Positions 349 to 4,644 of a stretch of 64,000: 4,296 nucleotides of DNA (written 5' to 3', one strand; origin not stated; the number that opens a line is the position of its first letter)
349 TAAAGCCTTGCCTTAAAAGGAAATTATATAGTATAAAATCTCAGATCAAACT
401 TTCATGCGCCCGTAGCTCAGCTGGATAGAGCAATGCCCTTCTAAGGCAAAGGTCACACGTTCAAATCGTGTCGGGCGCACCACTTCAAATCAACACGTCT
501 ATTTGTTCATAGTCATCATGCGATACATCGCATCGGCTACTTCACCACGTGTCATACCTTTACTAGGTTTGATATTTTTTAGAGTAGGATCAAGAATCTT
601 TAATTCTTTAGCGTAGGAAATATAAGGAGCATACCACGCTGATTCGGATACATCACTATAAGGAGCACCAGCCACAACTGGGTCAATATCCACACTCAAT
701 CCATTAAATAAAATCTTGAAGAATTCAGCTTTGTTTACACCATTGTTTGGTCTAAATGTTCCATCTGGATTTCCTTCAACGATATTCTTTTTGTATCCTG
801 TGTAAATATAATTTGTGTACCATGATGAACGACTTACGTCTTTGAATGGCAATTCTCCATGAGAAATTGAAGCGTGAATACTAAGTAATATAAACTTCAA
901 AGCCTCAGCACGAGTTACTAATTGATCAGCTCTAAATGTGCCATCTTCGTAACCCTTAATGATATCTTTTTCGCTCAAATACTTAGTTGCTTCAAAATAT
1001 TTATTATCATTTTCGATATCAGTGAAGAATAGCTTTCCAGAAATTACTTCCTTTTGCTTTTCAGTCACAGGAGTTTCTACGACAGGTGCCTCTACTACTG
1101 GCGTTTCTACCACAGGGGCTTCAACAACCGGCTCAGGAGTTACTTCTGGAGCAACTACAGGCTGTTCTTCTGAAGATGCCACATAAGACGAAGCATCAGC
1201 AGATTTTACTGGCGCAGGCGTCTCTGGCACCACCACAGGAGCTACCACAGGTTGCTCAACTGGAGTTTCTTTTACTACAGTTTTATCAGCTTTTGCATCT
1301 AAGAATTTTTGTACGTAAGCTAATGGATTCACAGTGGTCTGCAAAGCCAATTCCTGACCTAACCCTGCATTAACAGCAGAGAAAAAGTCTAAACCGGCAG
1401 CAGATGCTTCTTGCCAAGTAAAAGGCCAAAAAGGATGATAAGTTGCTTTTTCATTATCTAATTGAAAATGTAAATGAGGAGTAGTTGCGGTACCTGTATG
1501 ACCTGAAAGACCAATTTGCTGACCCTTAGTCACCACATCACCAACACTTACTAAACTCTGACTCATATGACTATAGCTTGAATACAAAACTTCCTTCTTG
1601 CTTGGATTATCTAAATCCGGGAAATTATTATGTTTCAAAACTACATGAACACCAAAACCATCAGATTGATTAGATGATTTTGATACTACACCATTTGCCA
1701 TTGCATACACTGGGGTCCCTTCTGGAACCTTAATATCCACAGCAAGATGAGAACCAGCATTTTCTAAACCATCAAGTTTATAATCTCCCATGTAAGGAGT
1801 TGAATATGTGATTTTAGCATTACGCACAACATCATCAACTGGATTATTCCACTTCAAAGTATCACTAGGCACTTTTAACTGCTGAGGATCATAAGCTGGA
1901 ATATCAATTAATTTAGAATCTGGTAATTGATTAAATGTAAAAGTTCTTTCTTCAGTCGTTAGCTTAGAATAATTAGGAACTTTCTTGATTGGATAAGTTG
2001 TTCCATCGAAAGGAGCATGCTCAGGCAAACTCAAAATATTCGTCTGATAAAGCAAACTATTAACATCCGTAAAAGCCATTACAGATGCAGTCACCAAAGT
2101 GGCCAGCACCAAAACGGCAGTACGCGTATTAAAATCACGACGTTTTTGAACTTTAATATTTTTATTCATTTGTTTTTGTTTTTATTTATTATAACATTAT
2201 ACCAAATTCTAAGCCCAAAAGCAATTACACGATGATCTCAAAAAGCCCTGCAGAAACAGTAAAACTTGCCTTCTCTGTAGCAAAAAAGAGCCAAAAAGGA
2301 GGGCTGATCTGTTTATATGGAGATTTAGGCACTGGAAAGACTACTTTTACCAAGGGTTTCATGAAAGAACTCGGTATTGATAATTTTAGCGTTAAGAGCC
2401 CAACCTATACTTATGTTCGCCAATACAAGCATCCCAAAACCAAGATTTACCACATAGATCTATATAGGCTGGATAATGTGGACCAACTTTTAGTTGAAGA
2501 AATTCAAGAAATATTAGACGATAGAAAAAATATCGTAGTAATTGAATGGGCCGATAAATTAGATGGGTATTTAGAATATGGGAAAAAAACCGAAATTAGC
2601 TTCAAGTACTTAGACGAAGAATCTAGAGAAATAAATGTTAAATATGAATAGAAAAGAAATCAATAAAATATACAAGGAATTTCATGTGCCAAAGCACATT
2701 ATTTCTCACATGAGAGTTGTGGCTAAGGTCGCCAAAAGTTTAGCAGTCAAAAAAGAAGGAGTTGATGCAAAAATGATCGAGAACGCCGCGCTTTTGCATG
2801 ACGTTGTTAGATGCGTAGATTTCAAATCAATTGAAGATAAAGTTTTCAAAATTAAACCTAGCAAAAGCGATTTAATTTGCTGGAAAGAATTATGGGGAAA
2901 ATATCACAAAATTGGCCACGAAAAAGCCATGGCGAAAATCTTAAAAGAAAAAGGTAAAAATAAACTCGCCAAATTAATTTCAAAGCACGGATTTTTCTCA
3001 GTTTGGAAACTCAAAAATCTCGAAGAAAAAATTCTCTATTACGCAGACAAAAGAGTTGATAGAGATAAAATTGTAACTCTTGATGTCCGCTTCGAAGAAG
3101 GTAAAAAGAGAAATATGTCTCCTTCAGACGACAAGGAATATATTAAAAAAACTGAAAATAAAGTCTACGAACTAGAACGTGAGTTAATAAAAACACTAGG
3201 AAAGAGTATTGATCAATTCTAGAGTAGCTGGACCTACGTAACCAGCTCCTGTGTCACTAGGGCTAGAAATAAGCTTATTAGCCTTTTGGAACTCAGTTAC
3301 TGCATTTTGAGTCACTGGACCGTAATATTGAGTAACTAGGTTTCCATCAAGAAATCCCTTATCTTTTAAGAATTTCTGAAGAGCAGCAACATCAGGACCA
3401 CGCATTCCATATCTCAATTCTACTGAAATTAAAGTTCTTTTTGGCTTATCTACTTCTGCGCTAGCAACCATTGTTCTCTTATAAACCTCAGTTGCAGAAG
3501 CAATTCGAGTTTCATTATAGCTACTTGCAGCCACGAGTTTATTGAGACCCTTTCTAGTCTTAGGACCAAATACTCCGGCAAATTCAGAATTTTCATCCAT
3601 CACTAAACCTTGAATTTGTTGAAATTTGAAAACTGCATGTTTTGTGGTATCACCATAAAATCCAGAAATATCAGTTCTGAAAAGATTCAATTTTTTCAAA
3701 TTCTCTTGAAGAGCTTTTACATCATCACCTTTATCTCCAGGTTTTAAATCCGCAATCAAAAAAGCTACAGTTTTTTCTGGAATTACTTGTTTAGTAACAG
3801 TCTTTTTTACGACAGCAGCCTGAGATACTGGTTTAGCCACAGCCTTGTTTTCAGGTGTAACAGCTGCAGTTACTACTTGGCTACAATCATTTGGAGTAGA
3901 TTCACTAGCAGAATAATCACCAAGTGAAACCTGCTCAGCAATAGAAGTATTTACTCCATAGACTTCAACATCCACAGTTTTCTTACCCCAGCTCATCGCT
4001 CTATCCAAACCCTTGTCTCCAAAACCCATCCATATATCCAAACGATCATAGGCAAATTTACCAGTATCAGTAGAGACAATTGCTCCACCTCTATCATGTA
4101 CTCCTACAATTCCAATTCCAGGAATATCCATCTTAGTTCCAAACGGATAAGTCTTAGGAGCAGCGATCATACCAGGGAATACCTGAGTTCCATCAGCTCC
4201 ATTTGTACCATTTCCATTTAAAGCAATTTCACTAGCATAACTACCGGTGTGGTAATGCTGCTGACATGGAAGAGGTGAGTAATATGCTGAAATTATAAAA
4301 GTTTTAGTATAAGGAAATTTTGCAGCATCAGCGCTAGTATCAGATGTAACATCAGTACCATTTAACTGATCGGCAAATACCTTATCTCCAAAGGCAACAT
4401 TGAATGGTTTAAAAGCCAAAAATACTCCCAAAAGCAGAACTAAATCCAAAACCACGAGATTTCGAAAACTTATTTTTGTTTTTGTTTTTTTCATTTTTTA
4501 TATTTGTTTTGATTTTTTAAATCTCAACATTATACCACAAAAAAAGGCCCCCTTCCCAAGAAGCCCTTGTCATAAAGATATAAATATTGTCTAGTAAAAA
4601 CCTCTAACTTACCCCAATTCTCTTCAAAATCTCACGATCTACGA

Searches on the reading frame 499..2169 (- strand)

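Call 57: search_protein_families(library=pfam, proteins=[window:499-2169:-], max_evalue=0.00001)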
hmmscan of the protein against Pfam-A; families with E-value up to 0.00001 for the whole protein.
window:499-2169:- (556 aa): 2 families
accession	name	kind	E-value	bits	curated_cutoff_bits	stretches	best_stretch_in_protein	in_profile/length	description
PF00395.25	SLH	-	2.4e-35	120.7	20.8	3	441-483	1-43/44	S-layer homology domain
PF01551.29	Peptidase_M23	-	1.7e-22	79.8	28.7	1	140-242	2-92/96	Peptidase family M23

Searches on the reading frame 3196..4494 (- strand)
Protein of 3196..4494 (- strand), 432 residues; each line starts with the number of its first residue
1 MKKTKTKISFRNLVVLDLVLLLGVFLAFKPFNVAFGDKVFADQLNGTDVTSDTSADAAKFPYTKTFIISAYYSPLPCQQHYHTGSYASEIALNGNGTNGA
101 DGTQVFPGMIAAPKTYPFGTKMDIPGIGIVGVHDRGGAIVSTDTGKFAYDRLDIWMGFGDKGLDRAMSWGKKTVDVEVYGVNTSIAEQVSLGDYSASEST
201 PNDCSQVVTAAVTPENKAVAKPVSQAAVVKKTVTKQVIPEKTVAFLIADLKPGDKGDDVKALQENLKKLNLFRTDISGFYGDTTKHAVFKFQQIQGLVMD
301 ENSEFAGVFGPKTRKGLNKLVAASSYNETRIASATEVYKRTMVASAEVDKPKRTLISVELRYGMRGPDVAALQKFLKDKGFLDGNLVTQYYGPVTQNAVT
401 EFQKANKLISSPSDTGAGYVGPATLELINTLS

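Call 57: search_protein_families(library=pfam, proteins=[window:3196-4494:-], max_evalue=0.00001)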
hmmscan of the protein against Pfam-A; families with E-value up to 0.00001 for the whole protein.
window:3196-4494:- (432 aa): 1 family
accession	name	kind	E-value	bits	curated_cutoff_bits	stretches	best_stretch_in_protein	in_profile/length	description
PF01471.23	PG_binding_1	-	6.9e-22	77.8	23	2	365-427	1-56/57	Putative peptidoglycan binding domain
